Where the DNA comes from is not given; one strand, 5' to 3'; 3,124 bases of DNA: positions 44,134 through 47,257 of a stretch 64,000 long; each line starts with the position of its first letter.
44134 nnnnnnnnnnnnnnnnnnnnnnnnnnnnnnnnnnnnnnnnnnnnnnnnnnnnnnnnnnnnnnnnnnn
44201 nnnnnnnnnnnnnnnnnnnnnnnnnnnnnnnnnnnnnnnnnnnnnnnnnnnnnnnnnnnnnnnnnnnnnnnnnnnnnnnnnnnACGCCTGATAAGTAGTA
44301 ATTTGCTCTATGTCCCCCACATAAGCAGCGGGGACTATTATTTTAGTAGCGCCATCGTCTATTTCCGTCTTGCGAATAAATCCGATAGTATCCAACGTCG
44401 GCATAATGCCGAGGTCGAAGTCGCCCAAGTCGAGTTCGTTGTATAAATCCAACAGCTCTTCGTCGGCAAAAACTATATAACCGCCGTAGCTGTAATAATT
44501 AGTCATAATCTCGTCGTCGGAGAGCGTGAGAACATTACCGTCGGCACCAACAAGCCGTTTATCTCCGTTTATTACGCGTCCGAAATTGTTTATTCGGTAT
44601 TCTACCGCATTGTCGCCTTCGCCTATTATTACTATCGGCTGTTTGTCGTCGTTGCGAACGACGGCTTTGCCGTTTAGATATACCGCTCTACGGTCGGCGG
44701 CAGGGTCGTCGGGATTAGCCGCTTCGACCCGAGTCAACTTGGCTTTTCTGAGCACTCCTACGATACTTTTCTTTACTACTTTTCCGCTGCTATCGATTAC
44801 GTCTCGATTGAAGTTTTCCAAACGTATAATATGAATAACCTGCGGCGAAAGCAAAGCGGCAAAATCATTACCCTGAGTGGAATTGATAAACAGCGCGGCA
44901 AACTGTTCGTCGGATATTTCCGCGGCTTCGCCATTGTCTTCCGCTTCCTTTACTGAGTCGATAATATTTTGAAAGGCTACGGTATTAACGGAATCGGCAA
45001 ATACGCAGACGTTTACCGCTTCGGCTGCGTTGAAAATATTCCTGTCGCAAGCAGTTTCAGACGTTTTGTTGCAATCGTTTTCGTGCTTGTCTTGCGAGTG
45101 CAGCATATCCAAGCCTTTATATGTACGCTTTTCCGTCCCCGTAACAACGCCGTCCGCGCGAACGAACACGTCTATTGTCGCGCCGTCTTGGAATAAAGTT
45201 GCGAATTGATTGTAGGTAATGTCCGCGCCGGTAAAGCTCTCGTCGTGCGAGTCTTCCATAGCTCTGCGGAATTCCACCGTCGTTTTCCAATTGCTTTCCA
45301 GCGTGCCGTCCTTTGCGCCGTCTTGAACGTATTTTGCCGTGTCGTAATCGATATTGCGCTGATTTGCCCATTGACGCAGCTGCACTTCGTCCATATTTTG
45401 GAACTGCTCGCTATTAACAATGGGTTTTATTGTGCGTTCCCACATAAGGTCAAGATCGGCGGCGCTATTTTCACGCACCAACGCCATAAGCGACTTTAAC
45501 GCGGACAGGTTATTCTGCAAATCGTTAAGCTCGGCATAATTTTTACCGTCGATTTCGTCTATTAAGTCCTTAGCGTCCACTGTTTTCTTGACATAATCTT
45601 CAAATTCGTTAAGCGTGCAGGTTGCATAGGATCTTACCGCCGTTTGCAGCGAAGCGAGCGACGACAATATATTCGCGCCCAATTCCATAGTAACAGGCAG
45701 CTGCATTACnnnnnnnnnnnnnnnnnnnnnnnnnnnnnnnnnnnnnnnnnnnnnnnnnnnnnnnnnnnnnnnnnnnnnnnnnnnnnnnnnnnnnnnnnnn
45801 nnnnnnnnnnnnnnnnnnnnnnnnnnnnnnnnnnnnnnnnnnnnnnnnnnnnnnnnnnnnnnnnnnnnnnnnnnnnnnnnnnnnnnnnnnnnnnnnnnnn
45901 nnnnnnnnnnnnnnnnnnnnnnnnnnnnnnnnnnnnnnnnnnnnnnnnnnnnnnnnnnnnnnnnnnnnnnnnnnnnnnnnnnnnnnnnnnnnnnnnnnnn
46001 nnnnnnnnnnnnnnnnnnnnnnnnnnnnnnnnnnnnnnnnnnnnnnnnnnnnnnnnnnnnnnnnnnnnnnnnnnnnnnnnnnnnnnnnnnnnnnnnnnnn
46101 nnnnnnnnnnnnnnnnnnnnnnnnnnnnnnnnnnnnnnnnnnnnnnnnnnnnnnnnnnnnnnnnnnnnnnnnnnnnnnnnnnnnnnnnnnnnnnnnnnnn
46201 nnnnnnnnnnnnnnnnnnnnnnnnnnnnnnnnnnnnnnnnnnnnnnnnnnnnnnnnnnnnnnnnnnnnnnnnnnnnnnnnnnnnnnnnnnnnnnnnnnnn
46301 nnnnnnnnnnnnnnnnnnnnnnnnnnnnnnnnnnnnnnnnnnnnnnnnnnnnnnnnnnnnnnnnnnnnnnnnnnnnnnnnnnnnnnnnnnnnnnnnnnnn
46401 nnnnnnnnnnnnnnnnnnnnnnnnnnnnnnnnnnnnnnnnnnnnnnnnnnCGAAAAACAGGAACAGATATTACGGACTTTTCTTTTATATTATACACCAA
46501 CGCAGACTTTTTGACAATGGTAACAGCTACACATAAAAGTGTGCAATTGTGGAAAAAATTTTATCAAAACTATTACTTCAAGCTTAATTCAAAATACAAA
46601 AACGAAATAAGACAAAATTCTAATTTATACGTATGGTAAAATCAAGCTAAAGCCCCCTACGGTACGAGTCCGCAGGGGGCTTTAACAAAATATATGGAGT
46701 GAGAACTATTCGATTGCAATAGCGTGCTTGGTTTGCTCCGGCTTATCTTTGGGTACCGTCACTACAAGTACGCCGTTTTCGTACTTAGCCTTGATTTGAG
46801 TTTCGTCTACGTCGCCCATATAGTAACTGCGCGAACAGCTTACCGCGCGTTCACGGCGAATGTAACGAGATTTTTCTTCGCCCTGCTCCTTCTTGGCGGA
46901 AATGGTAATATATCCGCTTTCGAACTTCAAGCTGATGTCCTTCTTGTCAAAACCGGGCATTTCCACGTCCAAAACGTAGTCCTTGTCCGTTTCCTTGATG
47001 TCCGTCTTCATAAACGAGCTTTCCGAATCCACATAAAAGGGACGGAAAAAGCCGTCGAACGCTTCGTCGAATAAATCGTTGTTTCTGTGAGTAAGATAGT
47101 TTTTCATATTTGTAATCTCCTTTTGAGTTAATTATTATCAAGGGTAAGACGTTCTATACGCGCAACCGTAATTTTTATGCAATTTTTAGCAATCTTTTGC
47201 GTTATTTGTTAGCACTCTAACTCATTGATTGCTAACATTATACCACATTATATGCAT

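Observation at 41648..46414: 1,588-aa RND permease with ~430 extra residues confined to the first extracytoplasmic loop and no adaptor or outer-channel genes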

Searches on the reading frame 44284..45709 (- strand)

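Call 7: find_homologous_proteins(query=window:44341-45676:-, max_evalue=0.001)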
Query window:44341-45676:- (445 aa): 1 proteins with E <= 0.001 among 8000 candidates.
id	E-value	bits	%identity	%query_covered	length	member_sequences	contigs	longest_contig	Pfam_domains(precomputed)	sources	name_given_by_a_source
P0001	5.6e-59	218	42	77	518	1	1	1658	PF00873.26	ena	-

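Call 9: search_protein_families(library=pfam, proteins=[window:44341-45676:-], max_evalue=10)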
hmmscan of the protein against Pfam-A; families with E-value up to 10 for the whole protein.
window:44341-45676:- (445 aa): 2 families
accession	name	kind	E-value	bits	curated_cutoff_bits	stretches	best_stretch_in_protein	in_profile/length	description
PF05965.19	FYRC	-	0.023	15.3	21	1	226-284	16-67/84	F/Y rich C-terminus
PF02735.22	Ku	-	0.06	13.7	25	1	385-441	48-95/190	Ku70/Ku80 beta-barrel domain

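Call 18: search_protein_representatives(protein=window:44341-45676:-)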
Query: 445 residues. Proteins with E-value up to 0.001 (for the whole library): 9; up to 1e-10: 5; up to 1e-30: 1. The best 9 are listed.
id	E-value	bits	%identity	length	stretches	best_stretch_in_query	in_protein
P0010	6.1e-146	503.0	60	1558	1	4-443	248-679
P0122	1.2e-25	106.9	35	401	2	2-138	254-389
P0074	6.6e-25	104.4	33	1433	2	132-440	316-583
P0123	5.5e-22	94.8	38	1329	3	8-164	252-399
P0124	7.1e-18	81.2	59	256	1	2-82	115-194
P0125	4.4e-10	55.6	32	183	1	20-124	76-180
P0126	1.3e-09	54.0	30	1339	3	15-170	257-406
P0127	4.0e-07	45.8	31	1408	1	8-145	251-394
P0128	1.2e-05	40.9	29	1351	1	7-124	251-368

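Call 33: predict_structure(alignment_id=A2)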
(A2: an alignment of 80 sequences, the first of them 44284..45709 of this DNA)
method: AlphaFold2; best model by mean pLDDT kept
length: 475 residues; sequences in the alignment: 80
mean_pLDDT: 92.5   pTM: 0.83
mean pLDDT of the five models: 92.5, 92.0, 91.1, 90.6, 90.5
residues with pLDDT >= 90: 375; 70-90: 89; 50-70: 11; < 50: 0
segments of 3 or more residues with pLDDT < 50: none
pLDDT, mean of each block of 10 residues (from residue 1): 88 87 92 94 92 95 93 95 97 94 96 91 90 95 98 96 97 98 95 97 95 82 93 93 94 98 96 78 76 95 97 97 96 86 97 95 96 97 96 94 91 97 92 84 92 90 83 73
secondary structure, 60 per line:
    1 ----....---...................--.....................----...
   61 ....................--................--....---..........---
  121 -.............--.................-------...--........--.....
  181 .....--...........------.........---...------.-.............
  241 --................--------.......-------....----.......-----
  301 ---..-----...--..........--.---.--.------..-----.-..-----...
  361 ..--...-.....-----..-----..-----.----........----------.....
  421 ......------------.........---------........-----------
elements in order: E5-8 H12-30 H33-53 H58-80 H83-98 H101-104 H108-117 H122-134 H137-153 H166-173 E176-185 E188-198 H206-213 H228-240 H243-258 H267-273 H281-284 H289-295 E311-313 H316-325 E358-362 E369-373 H398-405 H416-426 H439-447 E457-460 H461-464

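Call 39: fold_search(model_id=the predicted structure, library=pdb)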
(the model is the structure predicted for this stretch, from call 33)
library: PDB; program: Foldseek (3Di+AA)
matches with E <= 10: 85; with E <= 0.001: 0
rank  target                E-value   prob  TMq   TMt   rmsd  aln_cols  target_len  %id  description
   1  3qu8_B                1.5e+00  0.03  0.08  0.08  21.8       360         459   10  Crystal structure of a human cytochrome P450 2B6 (Y226H/K262R) in complex with the inhibitor 4-(4-Nitrobenzyl)pyridine (released 2011-09-21)
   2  6qd6_F                1.5e+00  0.02  0.09  0.09  25.8       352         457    9  Molecular scaffolds expand the nanobody toolkit for cryo-EM applications: crystal structure of Mb-cHopQ-Nb207 (released 2019-12-18)
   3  2nd4                  1.6e+00  0.08  0.07  0.16  16.0       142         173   14  A distinct sortase SrtB anchors and processes a streptococcal adhesin AbpA with a novel structural property (released 2016-09-07)
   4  1iw1_A                2.0e+00  0.03  0.09  0.14  19.9       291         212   12  Crystal structure of a heme oxygenase (HmuO) from Corynebacterium diphtheriae complexed with heme in the ferrous state (released 2003-04-04)
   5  3moo_B                2.2e+00  0.03  0.09  0.14  19.8       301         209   13  Crystal structure of the HmuO, heme oxygenase from Corynebacterium diphtheriae, in complex with azide-bound verdoheme (released 2011-03-09)
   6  7cb8_A                2.3e+00  0.02  0.08  0.09  20.0       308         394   12  Structure of a FIC-domain protein from Mycobacterium marinum in complex with CDP (released 2021-08-18)
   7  6xv8_A                2.4e+00  0.02  0.08  0.09  23.1       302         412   10  Crystal structure of Megabody Mb-Nb207-c7HopQ_G10 (released 2021-01-13)
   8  6i1k_A                2.4e+00  0.02  0.11  0.06  27.6       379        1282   10  Crystal structure of catalytically inactive FnCas12a in complex with a crRNA guide and a dsDNA target (released 2019-01-23)
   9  9dwr                  2.7e+00  0.02  0.09  0.10  20.6       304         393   15  The crystal structure of F182AQE CYP199A4 bound to 4-methoxybenzoic acid (released 2025-08-20)
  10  6csb_D                2.7e+00  0.01  0.08  0.08  22.4       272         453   10  V308E mutant of cytochrome P450 2D6 complexed with thioridazine (released 2019-03-27)
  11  7bqq_MODEL_1_A        2.8e+00  0.06  0.08  0.21  15.8       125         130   14  Solution NMR structure of fold-Z Gogy; de novo designed protein with an asymmetric all-alpha topology (released 2021-04-07)
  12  5ofn_B                3.4e+00  0.04  0.10  0.18  17.7       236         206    8  Crystal structure of the heterotrimeric PriSLX primase from S. solfataricus. (released 2017-11-29)
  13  8acc_A                3.4e+00  0.03  0.08  0.13  20.6       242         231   10  CryoEM structure of sweet potato mild mottle virus VLP (released 2023-05-17)
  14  4goh                  3.4e+00  0.02  0.09  0.13  20.4       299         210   12  Structure of the substrate-free HmuO, HO from Corynebacterium diphtheriae (released 2013-08-21)
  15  1wnx_A                3.8e+00  0.02  0.09  0.16  19.9       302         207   12  D136E mutant of Heme Oxygenase from Corynebacterium diphtheriae (HmuO) (released 2004-11-09)
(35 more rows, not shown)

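Call 43: find_related_loci(query=A2, collection=genome_contigs, flank=8000)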
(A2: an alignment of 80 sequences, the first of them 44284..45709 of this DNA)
Query A2 (475 aa) in genome_contigs; peptide patterns used: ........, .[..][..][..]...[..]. (x = any residue, [..] = any of these).
600 stretches matched a pattern (row limit reached: there are more); 3 encode a relative of the query (tblastn E <= 1e-3); 3 distinct loci.
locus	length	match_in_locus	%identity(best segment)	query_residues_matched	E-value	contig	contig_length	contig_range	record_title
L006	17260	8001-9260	43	1-468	1e-111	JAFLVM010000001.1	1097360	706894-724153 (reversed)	MAG: Clostridiales bacterium isolate HAN105 Seq1, whole genome shotgun sequence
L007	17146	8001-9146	28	1-475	1e-48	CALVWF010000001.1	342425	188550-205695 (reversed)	MAG: uncultured Clostridia bacterium isolate BRZ_FL__bin20 genome assembly, contig: BRZ_FL__NODE_31_length_342425_cov_19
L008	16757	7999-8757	25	7-300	2e-23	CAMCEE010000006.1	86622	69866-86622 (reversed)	MAG: uncultured Bacillales bacterium isolate SRR17382102_bin.45_metaWRAP_v1.3_MAG genome assembly, contig: ERZ10544608.1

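Call 62: find_homologous_proteins(query=A3, max_evalue=0.01)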
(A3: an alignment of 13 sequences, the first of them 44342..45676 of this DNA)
Query A3 (13 sequences) (445 aa, profile of the alignment): 1 proteins with E <= 0.01 among 8000 candidates.
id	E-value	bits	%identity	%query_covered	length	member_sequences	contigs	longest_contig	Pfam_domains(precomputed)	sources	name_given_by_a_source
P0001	6.6e-90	320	42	77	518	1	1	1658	PF00873.26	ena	-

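Call 63: search_solved_structures(query=A3, max_evalue=10)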
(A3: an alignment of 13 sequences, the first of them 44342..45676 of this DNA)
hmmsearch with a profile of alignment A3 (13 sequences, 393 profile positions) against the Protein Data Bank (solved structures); distinct sequences matched with E-value up to 10: 31.
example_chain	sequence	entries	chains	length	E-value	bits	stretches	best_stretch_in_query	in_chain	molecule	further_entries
3k4x_A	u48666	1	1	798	0.00014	24.4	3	339-386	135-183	Proliferating cell nuclear antigen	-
5v7m_A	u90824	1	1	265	0.22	13.8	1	337-386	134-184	Proliferating cell nuclear antigen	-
6cx3_A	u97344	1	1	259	0.3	13.4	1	339-387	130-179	Proliferating cell nuclear antigen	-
4l60_A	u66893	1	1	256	0.33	13.2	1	339-386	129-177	Proliferating cell nuclear antigen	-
6cx4_A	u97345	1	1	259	0.33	13.2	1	339-386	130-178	Proliferating cell nuclear antigen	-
6wac_A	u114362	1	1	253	0.35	13.2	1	339-386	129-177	Proliferating cell nuclear antigen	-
6w9w_A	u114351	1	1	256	0.35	13.2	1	340-386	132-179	Proliferating cell nuclear antigen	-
1plq_A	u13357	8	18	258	0.36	13.1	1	339-386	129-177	PROLIFERATING CELL NUCLEAR ANTIGEN (PCNA) | Proliferating cell nuclear antigen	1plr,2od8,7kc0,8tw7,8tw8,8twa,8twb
5t9d_A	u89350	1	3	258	0.36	13.1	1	339-386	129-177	Proliferating cell nuclear antigen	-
7tfh_F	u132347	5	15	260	0.36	13.1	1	339-386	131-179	Proliferating cell nuclear antigen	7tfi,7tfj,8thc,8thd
8dqx_F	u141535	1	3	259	0.36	13.1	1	339-386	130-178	Proliferating cell nuclear antigen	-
3gpm_A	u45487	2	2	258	0.37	13.1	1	339-386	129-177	Proliferating cell nuclear antigen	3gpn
7tku_F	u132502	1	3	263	0.37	13.1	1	339-386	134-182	Proliferating cell nuclear antigen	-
4l6p_A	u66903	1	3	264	0.37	13.1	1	339-386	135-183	Proliferating cell nuclear antigen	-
6d0q_A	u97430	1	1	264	0.37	13.1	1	339-386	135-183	Proliferating cell nuclear antigen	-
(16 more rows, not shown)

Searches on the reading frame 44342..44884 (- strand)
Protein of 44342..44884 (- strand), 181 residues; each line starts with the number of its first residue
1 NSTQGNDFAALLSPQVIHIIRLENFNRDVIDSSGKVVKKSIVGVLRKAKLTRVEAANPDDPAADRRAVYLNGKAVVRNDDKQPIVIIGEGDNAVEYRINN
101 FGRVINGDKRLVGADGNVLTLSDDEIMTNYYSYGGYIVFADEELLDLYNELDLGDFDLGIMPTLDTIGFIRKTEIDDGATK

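Call 57: search_protein_families(library=ncbifam, proteins=[window:44342-44884:-], max_evalue=1)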
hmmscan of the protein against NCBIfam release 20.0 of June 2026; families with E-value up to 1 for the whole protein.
window:44342-44884:- (181 aa): 0 families

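Call 58: search_protein_families(library=phrogs, proteins=[window:44342-44884:-], max_evalue=1)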
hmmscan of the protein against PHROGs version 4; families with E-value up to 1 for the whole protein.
window:44342-44884:- (181 aa): 0 families

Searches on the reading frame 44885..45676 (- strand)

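Call 57: search_protein_families(library=ncbifam, proteins=[window:44885-45676:-], max_evalue=1)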
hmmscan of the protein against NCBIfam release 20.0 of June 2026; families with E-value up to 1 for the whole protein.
window:44885-45676:- (264 aa): 0 families

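Call 58: search_protein_families(library=phrogs, proteins=[window:44885-45676:-], max_evalue=1)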
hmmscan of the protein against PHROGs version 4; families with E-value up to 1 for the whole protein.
window:44885-45676:- (264 aa): 1 family
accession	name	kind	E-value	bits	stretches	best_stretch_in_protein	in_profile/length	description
phrog_29004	-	unknown function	0.21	12.7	0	37-82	125-171/179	-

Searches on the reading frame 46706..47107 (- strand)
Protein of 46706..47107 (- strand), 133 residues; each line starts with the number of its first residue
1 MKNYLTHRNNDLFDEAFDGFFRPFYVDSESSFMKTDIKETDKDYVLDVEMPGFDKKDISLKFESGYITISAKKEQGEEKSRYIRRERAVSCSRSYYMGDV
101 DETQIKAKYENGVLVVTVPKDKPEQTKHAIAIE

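Call 46: search_protein_families(library=pfam, proteins=[window:46706-47107:-], max_evalue=0.001)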
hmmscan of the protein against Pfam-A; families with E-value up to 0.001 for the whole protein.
window:46706-47107:- (133 aa): 2 families
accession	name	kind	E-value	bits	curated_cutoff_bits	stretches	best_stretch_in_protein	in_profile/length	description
PF00011.27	HSP20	-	1.3e-20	73.9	20.8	1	36-132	1-99/102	Hsp20/alpha crystallin family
PF17886.7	ArsA_HSP20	-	4.9e-05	23.3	22.5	0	41-74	1-34/63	HSP20-like domain found in ArsA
